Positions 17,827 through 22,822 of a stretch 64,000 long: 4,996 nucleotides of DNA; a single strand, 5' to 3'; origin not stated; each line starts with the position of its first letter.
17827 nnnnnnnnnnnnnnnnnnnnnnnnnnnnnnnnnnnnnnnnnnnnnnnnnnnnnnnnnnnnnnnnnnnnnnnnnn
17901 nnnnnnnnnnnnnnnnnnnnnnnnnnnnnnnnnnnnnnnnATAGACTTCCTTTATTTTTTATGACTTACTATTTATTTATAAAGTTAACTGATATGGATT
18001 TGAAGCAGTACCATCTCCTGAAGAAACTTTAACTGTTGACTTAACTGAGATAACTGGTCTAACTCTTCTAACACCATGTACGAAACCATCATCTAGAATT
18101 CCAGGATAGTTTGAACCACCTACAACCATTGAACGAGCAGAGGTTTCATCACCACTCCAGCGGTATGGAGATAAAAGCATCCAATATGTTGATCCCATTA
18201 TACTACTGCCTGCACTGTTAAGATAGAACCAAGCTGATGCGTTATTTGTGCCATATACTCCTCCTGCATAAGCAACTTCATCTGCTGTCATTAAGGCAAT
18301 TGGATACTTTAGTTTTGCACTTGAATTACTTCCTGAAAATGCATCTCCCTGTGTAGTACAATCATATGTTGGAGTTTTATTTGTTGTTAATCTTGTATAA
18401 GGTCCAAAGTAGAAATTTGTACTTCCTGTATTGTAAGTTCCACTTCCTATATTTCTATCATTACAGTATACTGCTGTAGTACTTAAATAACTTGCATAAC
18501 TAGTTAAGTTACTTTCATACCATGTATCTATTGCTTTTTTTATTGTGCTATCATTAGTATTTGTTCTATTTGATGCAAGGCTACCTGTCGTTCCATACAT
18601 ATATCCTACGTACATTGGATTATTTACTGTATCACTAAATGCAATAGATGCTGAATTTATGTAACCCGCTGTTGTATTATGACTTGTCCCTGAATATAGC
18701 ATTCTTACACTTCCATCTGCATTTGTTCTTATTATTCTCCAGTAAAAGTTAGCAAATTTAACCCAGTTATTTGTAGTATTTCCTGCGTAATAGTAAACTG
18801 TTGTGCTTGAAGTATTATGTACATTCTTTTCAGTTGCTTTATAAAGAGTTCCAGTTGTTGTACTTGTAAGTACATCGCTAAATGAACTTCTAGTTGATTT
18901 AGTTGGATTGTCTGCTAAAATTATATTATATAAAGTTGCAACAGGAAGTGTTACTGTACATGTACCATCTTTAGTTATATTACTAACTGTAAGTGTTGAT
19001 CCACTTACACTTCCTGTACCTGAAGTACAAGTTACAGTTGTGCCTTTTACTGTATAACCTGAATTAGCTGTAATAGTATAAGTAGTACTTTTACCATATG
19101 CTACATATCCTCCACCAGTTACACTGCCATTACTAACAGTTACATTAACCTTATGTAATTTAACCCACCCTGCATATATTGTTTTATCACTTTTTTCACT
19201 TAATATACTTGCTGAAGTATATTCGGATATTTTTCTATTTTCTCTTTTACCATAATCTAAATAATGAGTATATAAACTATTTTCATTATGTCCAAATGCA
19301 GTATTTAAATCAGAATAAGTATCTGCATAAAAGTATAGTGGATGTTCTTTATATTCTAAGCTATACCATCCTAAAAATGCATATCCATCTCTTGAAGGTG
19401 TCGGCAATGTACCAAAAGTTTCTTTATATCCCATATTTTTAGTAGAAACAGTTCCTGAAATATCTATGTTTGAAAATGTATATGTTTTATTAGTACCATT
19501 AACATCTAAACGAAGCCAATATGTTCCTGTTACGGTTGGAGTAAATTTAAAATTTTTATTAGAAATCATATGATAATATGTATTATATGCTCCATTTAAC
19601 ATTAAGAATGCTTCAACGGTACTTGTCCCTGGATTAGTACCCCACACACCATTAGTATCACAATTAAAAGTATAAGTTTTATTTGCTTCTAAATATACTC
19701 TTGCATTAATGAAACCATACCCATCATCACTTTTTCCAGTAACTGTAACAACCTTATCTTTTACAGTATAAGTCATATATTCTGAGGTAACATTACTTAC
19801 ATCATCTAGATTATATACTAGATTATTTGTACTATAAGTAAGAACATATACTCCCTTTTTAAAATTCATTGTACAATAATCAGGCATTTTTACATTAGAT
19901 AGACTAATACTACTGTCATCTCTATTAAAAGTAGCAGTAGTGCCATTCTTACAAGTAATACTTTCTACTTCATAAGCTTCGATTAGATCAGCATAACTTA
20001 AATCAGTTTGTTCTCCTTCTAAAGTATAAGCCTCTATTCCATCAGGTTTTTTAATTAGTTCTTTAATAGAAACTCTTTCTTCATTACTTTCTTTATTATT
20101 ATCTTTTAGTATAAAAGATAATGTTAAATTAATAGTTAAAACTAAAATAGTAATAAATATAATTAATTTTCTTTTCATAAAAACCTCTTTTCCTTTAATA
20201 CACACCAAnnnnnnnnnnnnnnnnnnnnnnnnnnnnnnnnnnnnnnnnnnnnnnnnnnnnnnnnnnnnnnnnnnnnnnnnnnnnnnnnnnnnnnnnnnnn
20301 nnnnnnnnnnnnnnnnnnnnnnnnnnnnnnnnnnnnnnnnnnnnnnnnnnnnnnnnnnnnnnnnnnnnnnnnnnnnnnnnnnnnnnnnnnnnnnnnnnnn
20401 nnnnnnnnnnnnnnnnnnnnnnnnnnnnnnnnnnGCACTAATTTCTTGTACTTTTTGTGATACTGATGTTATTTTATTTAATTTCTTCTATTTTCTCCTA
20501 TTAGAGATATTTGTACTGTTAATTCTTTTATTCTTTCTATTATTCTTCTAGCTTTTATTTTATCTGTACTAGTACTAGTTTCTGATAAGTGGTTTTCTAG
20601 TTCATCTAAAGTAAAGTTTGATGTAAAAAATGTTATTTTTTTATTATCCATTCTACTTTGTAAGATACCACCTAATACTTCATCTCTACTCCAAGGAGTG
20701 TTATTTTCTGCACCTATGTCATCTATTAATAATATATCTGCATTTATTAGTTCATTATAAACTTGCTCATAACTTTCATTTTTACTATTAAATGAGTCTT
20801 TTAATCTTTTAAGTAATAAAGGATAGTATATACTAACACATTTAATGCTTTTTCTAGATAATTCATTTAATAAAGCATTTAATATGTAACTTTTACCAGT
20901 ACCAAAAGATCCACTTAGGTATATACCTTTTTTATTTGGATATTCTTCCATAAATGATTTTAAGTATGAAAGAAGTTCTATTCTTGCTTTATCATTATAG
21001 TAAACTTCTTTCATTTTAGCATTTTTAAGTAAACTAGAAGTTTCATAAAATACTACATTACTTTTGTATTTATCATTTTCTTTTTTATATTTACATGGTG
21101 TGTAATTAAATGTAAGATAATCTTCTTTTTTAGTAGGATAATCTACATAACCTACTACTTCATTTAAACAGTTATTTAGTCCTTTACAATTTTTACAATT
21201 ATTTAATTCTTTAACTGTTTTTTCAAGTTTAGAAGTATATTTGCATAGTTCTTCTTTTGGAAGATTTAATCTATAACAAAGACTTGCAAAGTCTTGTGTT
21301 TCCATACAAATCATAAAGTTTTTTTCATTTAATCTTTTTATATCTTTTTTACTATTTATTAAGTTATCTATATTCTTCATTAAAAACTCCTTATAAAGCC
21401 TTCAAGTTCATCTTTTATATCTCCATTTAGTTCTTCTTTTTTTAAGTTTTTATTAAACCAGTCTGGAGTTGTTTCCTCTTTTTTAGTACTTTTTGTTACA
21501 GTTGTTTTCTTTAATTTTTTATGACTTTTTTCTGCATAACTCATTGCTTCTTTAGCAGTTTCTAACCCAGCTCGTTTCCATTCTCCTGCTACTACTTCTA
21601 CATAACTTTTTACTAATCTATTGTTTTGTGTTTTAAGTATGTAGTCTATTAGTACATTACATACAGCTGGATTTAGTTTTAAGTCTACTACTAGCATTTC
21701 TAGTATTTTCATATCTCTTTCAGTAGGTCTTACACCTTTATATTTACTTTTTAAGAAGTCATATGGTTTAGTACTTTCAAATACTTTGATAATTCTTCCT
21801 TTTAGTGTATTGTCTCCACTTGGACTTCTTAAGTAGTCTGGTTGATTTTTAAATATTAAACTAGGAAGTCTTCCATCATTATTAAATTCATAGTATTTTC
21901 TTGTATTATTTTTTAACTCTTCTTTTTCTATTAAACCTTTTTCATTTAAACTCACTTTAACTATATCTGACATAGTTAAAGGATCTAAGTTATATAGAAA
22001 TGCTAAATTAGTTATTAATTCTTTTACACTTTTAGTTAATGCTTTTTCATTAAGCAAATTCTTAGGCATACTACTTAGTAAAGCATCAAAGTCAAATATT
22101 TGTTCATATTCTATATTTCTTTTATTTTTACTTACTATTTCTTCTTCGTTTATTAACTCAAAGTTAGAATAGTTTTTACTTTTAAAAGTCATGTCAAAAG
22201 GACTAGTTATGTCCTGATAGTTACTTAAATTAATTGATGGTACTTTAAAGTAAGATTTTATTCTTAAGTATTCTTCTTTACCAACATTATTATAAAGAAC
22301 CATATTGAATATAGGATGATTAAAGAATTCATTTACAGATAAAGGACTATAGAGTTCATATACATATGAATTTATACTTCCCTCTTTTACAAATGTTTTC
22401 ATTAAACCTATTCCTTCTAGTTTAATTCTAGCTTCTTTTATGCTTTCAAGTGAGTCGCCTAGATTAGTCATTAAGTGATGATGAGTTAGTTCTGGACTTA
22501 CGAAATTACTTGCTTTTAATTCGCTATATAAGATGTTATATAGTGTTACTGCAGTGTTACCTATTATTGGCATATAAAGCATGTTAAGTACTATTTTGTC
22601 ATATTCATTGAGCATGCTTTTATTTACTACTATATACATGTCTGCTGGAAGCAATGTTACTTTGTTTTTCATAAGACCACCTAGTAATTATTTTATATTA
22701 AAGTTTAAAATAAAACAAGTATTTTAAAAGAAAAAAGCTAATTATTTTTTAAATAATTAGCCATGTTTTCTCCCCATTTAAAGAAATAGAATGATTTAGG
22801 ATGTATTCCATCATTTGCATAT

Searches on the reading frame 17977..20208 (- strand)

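Call 93: search_protein_families(library=pfam, proteins=[window:17977-20208:-], max_evalue=0.00001)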
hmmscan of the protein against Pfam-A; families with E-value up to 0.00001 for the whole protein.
window:17977-20208:- (743 aa): 1 family
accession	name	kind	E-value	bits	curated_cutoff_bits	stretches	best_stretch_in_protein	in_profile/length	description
PF09479.16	Flg_new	-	5.6e-06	26.8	27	1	244-296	4-53/65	Listeria-Bacteroides repeat domain (List_Bact_rpt)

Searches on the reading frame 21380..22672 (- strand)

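Call 93: search_protein_families(library=pfam, proteins=[window:21380-22672:-], max_evalue=0.00001)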
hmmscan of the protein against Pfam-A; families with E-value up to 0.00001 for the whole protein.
window:21380-22672:- (430 aa): 1 family
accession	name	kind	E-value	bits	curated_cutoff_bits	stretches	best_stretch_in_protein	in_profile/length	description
PF07261.16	DnaB_2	-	2.1e-09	37.4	22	1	310-379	6-73/74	Replication initiation and membrane attachment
